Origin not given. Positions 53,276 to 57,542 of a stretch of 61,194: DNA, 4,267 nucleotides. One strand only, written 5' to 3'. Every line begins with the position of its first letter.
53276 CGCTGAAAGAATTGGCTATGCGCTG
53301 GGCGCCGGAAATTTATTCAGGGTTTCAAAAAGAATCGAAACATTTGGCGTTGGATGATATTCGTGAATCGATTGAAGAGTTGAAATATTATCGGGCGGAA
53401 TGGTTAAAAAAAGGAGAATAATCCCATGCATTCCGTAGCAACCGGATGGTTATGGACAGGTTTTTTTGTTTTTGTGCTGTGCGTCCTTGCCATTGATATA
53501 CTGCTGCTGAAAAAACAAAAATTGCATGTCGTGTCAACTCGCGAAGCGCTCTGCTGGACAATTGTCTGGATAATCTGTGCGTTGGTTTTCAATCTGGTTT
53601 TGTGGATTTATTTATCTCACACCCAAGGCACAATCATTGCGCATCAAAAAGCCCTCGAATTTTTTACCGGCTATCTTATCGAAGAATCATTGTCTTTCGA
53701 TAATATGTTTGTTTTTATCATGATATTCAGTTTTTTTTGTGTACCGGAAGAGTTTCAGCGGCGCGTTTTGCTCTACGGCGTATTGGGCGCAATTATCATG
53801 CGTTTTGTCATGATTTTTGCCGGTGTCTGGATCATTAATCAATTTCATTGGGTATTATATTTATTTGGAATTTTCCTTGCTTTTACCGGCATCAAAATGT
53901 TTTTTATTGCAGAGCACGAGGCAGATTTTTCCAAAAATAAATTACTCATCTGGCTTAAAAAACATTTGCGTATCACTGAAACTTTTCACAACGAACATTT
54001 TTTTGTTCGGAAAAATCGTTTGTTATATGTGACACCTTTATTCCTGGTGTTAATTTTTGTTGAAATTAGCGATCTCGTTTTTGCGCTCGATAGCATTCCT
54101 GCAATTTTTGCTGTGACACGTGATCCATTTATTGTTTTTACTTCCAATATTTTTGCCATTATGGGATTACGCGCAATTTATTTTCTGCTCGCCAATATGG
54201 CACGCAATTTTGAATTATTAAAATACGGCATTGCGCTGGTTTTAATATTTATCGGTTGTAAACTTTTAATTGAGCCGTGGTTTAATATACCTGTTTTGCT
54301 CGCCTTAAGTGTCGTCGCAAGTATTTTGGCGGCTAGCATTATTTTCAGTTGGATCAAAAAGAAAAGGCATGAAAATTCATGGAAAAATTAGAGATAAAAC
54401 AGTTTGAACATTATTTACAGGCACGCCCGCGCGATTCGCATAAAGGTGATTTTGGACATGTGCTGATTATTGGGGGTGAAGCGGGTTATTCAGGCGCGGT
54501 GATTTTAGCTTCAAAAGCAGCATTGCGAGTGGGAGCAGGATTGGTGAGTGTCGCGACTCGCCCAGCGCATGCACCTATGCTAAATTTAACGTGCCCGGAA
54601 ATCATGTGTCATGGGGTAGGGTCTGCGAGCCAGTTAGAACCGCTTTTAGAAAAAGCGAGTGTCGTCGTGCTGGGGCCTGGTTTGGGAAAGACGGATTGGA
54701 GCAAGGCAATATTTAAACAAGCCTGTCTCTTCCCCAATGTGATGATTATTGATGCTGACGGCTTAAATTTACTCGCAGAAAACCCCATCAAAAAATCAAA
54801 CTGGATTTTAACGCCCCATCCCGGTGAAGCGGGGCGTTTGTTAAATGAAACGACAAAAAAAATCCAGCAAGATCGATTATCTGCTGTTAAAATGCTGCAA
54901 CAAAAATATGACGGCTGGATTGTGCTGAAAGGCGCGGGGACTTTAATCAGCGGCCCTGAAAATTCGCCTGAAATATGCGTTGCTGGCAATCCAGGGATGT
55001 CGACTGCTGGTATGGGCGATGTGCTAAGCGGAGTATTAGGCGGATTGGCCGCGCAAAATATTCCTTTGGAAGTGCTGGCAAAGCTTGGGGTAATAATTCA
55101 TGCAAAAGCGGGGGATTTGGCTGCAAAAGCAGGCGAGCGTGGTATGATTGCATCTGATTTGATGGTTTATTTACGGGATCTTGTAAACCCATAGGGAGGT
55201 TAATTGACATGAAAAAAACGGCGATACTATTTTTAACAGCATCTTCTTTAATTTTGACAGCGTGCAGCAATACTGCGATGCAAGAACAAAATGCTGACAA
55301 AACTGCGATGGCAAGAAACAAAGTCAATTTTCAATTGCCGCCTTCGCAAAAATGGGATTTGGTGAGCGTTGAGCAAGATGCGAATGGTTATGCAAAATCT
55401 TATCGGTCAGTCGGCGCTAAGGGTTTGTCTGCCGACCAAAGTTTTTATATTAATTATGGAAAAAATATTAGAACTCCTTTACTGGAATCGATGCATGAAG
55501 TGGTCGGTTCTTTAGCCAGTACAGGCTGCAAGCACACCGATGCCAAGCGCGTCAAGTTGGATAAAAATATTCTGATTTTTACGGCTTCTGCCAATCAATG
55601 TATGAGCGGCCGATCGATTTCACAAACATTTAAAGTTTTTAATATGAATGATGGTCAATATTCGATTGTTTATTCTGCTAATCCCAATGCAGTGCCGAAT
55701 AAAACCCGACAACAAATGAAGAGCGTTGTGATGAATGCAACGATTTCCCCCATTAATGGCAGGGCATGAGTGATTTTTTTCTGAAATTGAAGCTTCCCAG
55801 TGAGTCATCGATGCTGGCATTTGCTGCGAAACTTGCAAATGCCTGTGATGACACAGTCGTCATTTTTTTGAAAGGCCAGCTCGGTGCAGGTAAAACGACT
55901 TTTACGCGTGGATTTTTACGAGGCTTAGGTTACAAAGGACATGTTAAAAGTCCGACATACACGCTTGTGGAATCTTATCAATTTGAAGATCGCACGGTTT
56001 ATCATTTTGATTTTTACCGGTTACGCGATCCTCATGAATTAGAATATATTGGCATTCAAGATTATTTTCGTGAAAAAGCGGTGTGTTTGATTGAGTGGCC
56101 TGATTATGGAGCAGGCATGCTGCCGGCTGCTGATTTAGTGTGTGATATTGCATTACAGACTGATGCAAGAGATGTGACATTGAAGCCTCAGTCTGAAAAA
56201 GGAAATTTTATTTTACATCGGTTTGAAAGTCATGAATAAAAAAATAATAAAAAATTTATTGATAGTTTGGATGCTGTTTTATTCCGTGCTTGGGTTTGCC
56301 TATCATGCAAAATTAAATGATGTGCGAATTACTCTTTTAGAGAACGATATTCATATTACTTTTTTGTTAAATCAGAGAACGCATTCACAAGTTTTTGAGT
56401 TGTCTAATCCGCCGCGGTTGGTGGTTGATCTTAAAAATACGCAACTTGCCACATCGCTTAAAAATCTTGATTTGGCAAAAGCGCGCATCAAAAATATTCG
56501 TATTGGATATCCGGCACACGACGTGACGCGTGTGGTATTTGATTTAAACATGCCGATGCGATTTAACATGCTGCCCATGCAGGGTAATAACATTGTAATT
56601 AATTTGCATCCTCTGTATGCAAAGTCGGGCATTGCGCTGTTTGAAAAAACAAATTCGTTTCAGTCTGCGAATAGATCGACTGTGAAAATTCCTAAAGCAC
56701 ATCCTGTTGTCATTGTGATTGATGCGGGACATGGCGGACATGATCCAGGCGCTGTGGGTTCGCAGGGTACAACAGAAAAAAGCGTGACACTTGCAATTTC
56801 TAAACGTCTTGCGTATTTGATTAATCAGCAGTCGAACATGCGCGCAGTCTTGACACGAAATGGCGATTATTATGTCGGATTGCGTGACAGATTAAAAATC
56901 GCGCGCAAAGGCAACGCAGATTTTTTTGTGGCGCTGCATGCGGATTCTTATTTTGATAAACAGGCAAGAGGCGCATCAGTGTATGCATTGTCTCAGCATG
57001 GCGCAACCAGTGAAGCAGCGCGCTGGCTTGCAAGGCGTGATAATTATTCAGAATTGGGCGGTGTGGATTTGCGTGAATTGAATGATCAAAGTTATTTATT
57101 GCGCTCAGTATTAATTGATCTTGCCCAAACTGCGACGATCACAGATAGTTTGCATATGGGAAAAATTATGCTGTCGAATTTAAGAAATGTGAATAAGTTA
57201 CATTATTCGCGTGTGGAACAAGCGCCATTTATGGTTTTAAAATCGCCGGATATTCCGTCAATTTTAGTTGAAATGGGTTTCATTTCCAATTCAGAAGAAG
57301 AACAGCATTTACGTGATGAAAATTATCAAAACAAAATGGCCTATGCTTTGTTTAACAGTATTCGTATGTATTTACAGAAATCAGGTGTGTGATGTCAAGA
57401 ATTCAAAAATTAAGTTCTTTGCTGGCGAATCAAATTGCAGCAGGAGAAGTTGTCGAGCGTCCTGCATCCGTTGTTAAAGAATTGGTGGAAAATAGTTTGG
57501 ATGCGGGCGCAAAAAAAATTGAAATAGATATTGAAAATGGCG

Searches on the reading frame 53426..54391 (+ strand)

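Call 105: search_protein_families(library=pfam, proteins=[window:53426-54391:+], max_evalue=0.00001)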
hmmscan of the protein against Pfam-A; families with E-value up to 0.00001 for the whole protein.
window:53426-54391:+ (321 aa): 1 family
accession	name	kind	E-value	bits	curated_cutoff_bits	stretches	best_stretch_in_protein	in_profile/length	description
PF03741.22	TerC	-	1.8e-52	178.1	27.8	1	80-283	1-177/178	Integral membrane protein TerC family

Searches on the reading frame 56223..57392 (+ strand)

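Call 105: search_protein_families(library=pfam, proteins=[window:56223-57392:+], max_evalue=0.00001)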
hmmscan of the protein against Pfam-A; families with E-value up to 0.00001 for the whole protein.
window:56223-57392:+ (389 aa): 2 families
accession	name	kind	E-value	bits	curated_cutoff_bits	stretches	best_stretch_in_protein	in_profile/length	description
PF01520.23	Amidase_3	-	1.3e-48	165.8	27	1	164-381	1-173/174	N-acetylmuramoyl-L-alanine amidase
PF11741.13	AMIN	-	3.2e-13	50.1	20.5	1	40-110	8-80/101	AMIN domain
